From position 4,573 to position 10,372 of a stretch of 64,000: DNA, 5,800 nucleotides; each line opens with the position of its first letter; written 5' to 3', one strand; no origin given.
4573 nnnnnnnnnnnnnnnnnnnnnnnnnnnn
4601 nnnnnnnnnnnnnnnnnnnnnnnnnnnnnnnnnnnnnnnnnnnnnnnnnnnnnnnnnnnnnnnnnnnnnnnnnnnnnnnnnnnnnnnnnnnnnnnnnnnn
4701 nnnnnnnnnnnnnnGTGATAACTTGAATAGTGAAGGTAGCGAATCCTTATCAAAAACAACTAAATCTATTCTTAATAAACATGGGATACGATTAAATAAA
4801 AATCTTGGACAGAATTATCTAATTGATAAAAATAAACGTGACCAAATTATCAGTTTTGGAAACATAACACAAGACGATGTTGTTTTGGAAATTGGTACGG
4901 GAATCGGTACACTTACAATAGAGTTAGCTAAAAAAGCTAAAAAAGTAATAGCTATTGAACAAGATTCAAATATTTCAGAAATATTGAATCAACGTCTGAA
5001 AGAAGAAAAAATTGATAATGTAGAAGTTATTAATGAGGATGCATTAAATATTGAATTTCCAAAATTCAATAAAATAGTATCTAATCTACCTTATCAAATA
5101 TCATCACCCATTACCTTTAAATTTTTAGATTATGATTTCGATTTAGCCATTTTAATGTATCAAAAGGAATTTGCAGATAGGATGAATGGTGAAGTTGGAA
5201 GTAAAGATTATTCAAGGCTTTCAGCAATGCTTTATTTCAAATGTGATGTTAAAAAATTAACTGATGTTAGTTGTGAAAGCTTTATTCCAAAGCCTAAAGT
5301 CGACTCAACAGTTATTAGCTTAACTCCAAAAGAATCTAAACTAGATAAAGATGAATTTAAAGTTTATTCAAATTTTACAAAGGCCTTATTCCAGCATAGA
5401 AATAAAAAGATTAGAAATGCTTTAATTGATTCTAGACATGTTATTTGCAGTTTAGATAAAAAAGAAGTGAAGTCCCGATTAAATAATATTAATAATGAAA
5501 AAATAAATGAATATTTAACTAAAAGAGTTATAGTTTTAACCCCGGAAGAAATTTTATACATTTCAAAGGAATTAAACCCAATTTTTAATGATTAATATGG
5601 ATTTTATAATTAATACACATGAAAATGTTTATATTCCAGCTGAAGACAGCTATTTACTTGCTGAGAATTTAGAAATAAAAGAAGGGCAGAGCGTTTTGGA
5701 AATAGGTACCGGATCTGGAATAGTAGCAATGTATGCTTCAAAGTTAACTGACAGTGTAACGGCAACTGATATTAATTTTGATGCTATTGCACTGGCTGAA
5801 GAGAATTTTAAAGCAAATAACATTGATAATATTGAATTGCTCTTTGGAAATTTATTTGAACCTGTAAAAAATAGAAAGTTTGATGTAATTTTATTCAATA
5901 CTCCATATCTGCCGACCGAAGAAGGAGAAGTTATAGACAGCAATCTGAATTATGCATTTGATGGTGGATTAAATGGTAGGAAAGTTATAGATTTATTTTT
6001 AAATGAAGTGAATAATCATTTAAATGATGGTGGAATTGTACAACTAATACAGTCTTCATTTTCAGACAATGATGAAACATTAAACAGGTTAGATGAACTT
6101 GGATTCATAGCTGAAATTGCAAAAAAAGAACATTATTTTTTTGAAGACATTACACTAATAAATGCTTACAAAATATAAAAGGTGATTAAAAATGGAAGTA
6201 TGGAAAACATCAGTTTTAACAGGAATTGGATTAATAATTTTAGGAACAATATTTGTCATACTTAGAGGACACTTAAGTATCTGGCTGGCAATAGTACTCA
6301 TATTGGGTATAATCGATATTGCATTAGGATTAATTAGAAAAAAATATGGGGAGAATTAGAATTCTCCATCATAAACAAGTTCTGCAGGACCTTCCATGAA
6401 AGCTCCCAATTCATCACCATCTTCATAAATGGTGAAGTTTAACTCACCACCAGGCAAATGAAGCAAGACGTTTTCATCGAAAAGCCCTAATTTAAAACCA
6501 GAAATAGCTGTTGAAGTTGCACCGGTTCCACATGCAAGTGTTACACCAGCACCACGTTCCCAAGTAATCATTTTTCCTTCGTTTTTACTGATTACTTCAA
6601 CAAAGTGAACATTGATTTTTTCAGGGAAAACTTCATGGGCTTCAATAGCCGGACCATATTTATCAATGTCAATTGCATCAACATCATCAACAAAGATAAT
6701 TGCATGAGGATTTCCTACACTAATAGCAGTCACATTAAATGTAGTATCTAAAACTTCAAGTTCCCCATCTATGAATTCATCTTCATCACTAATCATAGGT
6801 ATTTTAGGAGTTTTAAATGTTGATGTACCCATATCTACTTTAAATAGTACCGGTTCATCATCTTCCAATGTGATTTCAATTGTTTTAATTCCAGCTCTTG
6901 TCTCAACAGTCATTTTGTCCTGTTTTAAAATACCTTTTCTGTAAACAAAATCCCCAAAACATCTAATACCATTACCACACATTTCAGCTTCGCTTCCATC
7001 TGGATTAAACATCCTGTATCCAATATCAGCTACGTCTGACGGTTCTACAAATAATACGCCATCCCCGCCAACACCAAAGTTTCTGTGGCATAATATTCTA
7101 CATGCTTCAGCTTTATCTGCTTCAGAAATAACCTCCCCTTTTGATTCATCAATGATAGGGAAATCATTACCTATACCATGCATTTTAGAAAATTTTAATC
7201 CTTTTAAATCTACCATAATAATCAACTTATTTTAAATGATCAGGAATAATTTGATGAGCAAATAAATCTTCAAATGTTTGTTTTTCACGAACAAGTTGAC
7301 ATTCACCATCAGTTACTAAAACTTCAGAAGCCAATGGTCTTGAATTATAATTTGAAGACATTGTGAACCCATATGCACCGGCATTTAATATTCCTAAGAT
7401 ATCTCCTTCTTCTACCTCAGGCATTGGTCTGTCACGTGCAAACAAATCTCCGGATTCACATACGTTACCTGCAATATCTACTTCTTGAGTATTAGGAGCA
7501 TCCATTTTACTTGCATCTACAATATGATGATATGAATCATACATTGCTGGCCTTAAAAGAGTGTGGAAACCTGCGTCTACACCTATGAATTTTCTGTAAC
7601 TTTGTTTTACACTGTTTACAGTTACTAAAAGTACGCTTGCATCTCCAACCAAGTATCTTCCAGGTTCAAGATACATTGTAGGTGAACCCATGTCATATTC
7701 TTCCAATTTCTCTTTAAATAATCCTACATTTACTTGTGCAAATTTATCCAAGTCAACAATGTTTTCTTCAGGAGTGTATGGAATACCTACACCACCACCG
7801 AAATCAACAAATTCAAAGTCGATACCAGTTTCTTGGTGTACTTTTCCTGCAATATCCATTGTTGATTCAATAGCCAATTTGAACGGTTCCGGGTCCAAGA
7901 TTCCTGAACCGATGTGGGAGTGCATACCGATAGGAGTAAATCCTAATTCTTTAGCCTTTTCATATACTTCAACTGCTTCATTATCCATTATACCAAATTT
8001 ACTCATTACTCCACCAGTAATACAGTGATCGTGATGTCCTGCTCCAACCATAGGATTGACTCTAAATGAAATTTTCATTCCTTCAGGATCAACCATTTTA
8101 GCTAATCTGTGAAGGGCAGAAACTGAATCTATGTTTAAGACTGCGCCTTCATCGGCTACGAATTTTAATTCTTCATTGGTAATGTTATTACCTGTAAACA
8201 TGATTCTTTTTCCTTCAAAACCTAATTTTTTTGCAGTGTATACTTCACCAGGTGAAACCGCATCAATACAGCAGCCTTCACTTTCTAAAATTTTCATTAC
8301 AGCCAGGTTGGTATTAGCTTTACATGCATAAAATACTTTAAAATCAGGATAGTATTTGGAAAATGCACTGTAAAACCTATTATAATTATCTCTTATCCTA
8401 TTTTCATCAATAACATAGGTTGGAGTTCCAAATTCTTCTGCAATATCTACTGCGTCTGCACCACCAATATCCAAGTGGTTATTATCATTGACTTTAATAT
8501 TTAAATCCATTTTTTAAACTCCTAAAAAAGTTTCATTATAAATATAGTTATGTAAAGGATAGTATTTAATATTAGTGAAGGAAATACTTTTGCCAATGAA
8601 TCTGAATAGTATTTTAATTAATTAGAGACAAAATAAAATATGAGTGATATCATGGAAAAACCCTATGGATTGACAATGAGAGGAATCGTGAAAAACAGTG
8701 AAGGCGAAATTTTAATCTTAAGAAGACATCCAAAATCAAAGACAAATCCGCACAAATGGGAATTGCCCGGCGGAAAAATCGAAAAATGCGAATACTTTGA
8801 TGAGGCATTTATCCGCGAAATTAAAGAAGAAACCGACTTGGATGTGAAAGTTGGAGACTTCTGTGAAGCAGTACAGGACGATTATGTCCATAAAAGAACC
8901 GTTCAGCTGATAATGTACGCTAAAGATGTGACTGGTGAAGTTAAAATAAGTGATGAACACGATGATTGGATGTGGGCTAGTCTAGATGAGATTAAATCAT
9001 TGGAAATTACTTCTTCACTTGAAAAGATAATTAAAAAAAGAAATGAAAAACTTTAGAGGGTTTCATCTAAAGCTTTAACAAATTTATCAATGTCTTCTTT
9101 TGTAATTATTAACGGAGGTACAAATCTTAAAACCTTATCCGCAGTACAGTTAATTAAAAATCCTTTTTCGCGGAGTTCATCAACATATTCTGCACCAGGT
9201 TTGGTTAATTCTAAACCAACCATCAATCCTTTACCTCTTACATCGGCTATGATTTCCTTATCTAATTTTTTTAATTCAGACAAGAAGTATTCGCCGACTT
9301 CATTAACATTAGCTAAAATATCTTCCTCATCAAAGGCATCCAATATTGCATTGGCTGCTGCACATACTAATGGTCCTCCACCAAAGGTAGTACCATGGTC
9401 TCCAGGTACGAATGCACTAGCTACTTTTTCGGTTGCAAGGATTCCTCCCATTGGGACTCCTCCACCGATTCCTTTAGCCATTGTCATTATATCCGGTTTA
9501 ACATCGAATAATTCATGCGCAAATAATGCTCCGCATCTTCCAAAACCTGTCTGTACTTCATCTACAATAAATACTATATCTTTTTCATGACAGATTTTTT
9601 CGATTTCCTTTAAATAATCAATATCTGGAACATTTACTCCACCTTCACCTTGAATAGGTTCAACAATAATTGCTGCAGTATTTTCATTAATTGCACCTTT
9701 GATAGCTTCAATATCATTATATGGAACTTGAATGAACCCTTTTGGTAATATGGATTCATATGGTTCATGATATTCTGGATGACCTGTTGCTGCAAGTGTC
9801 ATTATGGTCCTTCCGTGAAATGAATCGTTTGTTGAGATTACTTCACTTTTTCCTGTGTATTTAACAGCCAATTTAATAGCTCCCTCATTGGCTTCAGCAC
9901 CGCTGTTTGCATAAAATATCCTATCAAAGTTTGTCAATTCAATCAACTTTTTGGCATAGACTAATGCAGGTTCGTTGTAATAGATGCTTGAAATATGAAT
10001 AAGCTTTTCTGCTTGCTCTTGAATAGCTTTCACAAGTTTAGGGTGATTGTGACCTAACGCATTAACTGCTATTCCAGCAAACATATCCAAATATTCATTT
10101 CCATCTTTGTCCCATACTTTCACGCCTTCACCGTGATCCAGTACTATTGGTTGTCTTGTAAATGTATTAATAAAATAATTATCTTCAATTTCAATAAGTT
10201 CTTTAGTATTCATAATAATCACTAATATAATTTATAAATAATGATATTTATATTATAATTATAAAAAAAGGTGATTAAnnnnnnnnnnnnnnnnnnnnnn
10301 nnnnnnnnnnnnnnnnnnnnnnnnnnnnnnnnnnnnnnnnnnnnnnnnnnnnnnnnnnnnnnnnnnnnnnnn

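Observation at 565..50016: A 19-bp motif occurs four times, always upstream of DNA-metabolism genes: candidate archaeal DNA replication/repair regulon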

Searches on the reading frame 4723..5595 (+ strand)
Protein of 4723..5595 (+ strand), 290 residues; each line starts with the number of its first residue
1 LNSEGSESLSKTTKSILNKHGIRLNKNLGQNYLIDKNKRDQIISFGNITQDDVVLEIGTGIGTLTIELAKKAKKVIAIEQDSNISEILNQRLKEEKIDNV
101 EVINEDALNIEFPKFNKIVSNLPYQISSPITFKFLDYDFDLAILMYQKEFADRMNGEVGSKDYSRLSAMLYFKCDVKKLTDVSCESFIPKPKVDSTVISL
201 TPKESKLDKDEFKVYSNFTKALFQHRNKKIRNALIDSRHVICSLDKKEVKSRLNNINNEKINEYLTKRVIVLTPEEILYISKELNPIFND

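Call 37: search_protein_families(library=pfam, proteins=[window:4723-5595:+], max_evalue=0.00001)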
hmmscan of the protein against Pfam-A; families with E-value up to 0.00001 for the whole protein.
window:4723-5595:+ (290 aa): 6 families
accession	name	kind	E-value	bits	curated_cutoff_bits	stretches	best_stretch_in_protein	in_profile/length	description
PF00398.26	RrnaAD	-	6.8e-59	199.5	24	1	23-262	3-252/263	Ribosomal RNA adenine dimethylase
PF13649.12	Methyltransf_25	-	2e-09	38.4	27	1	54-122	1-73/97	Methyltransferase domain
PF02390.23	Methyltransf_4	-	3.1e-09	37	24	1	52-110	3-63/173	Putative methyltransferase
PF02475.24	TRM5-TYW2_MTfase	-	3.3e-08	34.1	28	1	19-128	5-118/164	TRM5/TYW2 methyltransferase domain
PF13847.12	Methyltransf_31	-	1.3e-07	31.9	27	1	49-122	2-82/145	Methyltransferase domain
PF05175.20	MTS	-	1.1e-06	28.8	23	1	51-126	32-110/170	Methyltransferase small domain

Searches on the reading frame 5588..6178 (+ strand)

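Call 37: search_protein_families(library=pfam, proteins=[window:5588-6178:+], max_evalue=0.00001)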
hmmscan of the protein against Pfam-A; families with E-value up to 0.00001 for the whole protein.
window:5588-6178:+ (196 aa): 7 families
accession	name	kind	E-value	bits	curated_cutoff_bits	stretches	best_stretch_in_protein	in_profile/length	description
PF05175.20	MTS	-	6e-19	68.7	23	1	21-183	20-166/170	Methyltransferase small domain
PF06325.19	PrmA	-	3.2e-12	47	22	1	30-104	159-233/296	Ribosomal protein L11 methyltransferase (PrmA)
PF13649.12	Methyltransf_25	-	3e-09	37.9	27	1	36-109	1-78/97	Methyltransferase domain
PF13847.12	Methyltransf_31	-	3.2e-09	37.1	27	1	30-157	1-113/145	Methyltransferase domain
PF13489.12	Methyltransf_23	-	2.9e-07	30.8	27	1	25-104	14-88/164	Methyltransferase domain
PF08241.18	Methyltransf_11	-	4.2e-07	31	21.2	1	37-104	1-67/95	Methyltransferase domain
PF08242.18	Methyltransf_12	-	6.6e-07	30.4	30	0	37-103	1-71/98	Methyltransferase domain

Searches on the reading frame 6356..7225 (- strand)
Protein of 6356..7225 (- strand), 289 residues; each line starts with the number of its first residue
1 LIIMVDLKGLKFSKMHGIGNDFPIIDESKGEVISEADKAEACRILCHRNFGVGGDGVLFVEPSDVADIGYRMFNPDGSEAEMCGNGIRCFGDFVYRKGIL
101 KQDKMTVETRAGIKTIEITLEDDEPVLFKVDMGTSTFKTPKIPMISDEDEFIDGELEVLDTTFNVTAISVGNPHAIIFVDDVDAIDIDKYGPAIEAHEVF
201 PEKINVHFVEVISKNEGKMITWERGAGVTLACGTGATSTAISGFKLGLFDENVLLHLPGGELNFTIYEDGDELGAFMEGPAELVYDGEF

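Call 37: search_protein_families(library=pfam, proteins=[window:6356-7225:-], max_evalue=0.00001)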
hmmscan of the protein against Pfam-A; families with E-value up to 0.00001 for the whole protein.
window:6356-7225:- (289 aa): 1 family
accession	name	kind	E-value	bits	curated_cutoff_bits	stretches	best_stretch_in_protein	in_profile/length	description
PF01678.24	DAP_epimerase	-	1.6e-66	222.3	34.7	2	12-137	1-120/121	Diaminopimelate epimerase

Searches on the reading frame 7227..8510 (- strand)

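Call 37: search_protein_families(library=pfam, proteins=[window:7227-8510:-], max_evalue=0.00001)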
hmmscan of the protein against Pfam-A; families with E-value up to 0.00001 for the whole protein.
window:7227-8510:- (427 aa): 2 families
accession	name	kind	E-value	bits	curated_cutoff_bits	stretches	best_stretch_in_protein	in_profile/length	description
PF02784.22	Orn_Arg_deC_N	-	1.1e-48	166.2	23.4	1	44-288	5-246/247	Pyridoxal-dependent decarboxylase, pyridoxal binding domain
PF00278.28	Orn_DAP_Arg_deC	-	1.7e-24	86.3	23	1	92-378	5-95/95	Pyridoxal-dependent decarboxylase, C-terminal sheet domain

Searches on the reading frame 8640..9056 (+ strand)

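Call 37: search_protein_families(library=pfam, proteins=[window:8640-9056:+], max_evalue=0.00001)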
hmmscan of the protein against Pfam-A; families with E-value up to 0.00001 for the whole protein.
window:8640-9056:+ (138 aa): 2 families
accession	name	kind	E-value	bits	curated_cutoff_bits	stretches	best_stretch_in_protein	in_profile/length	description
PF00293.34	NUDIX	-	4.9e-20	72.3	21.1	1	12-131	5-131/134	NUDIX domain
PF14815.12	NUDIX_4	-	4.3e-08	33.4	35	1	16-133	4-113/113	NUDIX domain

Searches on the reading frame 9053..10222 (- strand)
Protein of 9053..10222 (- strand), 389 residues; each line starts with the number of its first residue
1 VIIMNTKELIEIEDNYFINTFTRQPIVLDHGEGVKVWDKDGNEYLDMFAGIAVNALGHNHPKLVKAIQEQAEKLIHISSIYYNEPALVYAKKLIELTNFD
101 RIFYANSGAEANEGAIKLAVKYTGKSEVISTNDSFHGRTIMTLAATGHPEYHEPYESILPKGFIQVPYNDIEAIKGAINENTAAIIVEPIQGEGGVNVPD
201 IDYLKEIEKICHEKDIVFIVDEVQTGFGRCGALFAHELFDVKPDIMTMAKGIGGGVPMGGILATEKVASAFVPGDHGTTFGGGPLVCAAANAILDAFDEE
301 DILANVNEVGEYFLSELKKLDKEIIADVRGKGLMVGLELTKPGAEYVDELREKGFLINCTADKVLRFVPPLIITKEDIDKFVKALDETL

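Call 37: search_protein_families(library=pfam, proteins=[window:9053-10222:-], max_evalue=0.00001)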
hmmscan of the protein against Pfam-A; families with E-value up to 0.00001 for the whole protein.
window:9053-10222:- (389 aa): 2 families
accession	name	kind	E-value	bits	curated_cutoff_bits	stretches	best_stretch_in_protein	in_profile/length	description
PF00202.27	Aminotran_3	-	1.1e-125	419.9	30.5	1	25-388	10-402/403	Aminotransferase class-III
PF01212.27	Beta_elim_lyase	-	6.4e-06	26.1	27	0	92-267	40-214/288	Beta-eliminating lyase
